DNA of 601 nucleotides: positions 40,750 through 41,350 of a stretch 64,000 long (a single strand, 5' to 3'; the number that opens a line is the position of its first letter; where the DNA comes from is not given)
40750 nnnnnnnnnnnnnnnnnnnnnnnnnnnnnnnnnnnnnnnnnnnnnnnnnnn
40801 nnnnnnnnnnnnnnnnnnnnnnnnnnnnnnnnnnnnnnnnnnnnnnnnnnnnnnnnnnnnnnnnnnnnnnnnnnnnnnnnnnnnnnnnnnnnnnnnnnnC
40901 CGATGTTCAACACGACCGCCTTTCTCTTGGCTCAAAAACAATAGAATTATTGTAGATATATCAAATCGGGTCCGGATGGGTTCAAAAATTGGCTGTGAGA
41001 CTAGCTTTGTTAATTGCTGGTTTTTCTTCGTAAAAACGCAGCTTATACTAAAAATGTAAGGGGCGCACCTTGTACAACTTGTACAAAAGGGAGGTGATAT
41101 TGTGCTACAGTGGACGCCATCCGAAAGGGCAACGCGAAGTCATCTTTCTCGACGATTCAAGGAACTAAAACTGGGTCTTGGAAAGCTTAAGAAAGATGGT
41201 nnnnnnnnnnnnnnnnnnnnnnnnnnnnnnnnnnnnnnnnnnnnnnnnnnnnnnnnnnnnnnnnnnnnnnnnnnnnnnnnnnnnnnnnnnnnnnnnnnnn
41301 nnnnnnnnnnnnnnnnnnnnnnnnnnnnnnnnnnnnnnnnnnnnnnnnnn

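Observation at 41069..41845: GC-rich orphan ORF preceded by tandem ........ palindromes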

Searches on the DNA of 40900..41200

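Call 84: search_rna_families(source=window, start=40900, end=41200, threshold=evalue, max_evalue=1)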
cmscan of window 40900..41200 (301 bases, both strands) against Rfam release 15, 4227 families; matches with E-value up to 1: 0.
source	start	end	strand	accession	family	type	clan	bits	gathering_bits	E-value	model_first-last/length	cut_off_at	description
